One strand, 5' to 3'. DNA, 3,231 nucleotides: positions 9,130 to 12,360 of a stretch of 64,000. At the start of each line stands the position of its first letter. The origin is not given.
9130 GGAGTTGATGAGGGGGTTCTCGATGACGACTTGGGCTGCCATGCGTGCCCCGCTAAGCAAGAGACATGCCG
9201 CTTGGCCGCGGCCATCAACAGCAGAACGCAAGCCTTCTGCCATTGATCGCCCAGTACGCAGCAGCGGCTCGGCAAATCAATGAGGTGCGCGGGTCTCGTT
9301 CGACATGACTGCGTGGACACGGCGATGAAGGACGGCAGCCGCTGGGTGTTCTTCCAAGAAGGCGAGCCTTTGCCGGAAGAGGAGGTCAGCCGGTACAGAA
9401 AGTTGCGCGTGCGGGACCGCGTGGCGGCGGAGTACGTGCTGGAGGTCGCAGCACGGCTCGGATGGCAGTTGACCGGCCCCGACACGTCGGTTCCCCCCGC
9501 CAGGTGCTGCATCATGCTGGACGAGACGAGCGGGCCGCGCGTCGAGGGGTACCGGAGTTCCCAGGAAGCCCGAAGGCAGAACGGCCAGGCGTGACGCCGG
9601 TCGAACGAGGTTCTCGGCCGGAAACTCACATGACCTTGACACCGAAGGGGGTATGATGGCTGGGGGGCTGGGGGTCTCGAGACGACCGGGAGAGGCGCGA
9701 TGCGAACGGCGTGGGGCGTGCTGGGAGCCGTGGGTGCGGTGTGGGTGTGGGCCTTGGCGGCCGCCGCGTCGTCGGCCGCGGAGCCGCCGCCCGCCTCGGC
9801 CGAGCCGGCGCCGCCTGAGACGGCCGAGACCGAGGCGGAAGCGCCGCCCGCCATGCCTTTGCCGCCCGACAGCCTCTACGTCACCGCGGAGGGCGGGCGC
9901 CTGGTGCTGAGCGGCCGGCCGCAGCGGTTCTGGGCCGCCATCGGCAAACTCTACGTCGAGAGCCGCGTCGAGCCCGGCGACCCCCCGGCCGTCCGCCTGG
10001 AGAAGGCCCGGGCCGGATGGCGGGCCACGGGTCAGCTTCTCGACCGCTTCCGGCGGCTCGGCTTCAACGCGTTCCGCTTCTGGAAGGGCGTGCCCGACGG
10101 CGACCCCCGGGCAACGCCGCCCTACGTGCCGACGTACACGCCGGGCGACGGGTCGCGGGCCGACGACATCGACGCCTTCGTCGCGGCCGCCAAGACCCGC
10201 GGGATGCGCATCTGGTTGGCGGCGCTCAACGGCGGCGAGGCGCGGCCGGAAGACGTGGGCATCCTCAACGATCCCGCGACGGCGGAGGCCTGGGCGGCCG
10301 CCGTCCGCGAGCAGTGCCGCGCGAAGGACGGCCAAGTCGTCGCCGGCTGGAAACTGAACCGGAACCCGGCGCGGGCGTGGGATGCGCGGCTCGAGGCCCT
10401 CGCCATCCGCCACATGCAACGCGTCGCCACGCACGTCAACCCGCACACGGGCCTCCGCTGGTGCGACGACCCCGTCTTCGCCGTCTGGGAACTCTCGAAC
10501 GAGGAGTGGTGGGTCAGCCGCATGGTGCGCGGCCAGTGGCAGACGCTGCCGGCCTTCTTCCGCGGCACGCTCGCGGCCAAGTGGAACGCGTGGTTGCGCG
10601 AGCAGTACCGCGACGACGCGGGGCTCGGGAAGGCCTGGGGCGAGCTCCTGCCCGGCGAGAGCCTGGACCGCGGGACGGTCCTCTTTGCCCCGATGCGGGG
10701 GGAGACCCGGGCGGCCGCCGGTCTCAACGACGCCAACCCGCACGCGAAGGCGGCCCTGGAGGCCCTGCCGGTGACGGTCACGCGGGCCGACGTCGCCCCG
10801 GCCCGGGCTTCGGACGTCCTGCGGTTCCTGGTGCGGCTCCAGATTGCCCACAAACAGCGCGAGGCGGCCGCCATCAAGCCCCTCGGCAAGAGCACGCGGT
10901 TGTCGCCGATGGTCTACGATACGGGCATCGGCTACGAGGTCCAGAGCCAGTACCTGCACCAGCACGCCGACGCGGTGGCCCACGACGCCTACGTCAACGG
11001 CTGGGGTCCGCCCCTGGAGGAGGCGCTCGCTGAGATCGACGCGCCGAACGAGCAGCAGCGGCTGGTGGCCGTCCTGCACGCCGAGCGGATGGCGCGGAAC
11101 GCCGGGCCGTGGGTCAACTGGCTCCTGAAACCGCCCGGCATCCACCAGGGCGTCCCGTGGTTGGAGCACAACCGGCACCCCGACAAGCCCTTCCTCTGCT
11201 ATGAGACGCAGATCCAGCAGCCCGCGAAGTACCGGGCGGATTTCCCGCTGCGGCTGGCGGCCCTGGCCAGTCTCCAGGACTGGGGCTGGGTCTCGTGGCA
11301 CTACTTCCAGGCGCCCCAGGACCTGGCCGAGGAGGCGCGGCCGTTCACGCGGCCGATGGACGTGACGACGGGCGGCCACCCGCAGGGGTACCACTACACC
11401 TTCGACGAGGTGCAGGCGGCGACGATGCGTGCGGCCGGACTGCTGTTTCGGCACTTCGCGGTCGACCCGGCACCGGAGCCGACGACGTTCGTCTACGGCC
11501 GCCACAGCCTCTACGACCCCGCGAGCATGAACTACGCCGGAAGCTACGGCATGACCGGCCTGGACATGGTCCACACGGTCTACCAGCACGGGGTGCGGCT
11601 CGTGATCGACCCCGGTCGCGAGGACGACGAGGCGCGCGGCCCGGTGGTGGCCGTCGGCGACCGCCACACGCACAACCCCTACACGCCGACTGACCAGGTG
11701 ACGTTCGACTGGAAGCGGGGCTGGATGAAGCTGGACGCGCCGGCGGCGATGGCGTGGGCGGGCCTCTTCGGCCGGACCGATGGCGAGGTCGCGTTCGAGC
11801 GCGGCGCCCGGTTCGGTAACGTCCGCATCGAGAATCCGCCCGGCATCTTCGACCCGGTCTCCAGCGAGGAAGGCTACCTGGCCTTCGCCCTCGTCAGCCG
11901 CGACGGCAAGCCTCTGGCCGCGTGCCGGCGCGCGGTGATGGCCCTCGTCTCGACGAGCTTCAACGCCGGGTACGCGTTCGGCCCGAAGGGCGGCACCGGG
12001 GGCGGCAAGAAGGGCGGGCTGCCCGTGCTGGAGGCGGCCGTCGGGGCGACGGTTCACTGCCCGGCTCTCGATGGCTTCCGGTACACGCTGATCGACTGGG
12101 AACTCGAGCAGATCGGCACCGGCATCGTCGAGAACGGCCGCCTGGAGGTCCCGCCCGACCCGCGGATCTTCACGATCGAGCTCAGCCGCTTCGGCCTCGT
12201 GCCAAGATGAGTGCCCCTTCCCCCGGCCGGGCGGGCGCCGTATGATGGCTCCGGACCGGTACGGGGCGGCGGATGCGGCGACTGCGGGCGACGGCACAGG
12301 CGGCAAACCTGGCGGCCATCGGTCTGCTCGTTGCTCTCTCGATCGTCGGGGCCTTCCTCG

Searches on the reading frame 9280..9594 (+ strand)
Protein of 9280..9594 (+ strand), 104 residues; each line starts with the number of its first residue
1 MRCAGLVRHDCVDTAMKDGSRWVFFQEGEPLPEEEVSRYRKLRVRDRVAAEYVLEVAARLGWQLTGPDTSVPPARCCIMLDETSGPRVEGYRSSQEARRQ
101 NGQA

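Call 28: search_protein_families(library=pfam, proteins=[window:9325-9594:+], max_evalue=1)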
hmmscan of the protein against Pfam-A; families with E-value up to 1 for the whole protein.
window:9325-9594:+ (89 aa): 0 families

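Call 29: search_protein_families(library=ncbifam, proteins=[window:9325-9594:+], max_evalue=1)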
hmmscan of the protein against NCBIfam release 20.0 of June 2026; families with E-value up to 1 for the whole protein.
window:9325-9594:+ (89 aa): 0 families

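Call 63: find_homologous_proteins(query=window:9280-9594:+)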
Query window:9280-9594:+ (104 aa): 1 proteins with E <= 0.001 among 22 candidates.
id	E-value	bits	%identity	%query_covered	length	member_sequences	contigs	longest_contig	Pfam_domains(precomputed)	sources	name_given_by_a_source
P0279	6.2e-53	195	100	86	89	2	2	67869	-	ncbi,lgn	-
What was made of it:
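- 8350..9700 (.): Lower-GC patch (0.59-0.67) between host genes of 0.75-0.84 GC. It contains both gene fragments and the orphan 89-aa ORF (9325-9594, +). It is probably what is left of a horizontally acquired island. The 89-aa ORF has no homologue other than itself (call 63) and no Pfam or NCBIfam match (calls 28, 29).
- Tried and rejected: The 89-aa ORF has no homologues (call 63).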

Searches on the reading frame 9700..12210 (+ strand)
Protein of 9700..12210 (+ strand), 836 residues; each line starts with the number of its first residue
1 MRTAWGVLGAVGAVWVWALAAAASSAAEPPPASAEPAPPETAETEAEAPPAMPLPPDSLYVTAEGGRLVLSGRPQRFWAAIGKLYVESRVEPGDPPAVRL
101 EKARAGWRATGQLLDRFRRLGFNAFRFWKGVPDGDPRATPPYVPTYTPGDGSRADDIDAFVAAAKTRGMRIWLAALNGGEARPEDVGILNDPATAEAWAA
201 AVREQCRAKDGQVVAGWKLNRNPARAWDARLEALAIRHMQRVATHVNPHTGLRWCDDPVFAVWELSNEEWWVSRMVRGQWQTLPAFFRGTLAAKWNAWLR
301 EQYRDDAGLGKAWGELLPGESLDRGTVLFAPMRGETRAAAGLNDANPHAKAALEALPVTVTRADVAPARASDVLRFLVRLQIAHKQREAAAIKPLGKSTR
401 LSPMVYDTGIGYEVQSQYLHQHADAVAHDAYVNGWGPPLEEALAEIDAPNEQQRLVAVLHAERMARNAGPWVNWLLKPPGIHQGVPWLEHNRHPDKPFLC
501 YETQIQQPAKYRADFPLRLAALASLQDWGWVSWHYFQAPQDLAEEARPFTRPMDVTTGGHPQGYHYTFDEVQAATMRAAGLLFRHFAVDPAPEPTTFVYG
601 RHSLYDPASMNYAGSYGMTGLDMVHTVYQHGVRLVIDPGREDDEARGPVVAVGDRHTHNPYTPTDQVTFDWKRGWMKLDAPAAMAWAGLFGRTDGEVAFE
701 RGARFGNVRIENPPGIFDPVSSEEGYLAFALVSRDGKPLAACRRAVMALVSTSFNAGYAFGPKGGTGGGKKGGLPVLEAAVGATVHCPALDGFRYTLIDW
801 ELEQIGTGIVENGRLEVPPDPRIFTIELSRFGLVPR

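Call 28: search_protein_families(library=pfam, proteins=[window:9700-12210:+], max_evalue=1)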
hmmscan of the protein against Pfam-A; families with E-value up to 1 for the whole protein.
window:9700-12210:+ (836 aa): 1 family
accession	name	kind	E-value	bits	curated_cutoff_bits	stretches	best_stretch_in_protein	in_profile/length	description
PF02449.21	Glyco_hydro_42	-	0.053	13.3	21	1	239-315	108-174/376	Beta-galactosidase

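Call 29: search_protein_families(library=ncbifam, proteins=[window:9700-12210:+], max_evalue=1)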
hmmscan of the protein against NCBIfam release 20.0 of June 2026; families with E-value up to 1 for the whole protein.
window:9700-12210:+ (836 aa): 1 family
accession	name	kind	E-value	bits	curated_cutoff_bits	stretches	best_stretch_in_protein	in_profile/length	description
NF053526.1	Myco_lipo_LppK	equivalog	0.52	10.3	125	1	2-57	3-58/167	lipoprotein LppK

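Call 37: find_related_loci(query=window:9700-12210:+, collection=metagenome_contigs, flank=10000)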
Query window:9700-12210:+ (836 aa) in metagenome_contigs; peptide patterns used: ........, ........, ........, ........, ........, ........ (x = any residue, [..] = any of these).
111 stretches matched a pattern; 46 encode a relative of the query (tblastn E <= 1e-3); 46 distinct loci.
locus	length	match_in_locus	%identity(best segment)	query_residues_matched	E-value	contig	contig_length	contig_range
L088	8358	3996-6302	57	56-830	0e+0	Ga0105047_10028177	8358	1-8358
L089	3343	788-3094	57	56-830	0e+0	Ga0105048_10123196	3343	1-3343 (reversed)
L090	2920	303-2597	58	50-830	0e+0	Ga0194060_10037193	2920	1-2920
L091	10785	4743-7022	56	54-830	0e+0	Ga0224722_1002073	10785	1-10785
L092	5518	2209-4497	57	55-832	0e+0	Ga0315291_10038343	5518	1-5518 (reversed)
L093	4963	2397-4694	56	51-830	0e+0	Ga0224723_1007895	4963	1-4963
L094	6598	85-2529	53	4-830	0e+0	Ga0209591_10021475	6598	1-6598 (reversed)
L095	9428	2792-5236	53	4-830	0e+0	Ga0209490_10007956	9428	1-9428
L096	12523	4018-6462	53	4-830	0e+0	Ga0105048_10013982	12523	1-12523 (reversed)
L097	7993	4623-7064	54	12-830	0e+0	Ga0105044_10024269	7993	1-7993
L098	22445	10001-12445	53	4-830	0e+0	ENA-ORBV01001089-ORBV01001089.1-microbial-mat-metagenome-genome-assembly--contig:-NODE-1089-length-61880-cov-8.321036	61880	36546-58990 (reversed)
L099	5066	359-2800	54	12-830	0e+0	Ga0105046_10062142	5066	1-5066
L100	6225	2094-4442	54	48-830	0e+0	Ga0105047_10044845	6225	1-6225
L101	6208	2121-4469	54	48-830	0e+0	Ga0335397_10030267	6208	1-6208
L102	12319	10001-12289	54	54-830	0e+0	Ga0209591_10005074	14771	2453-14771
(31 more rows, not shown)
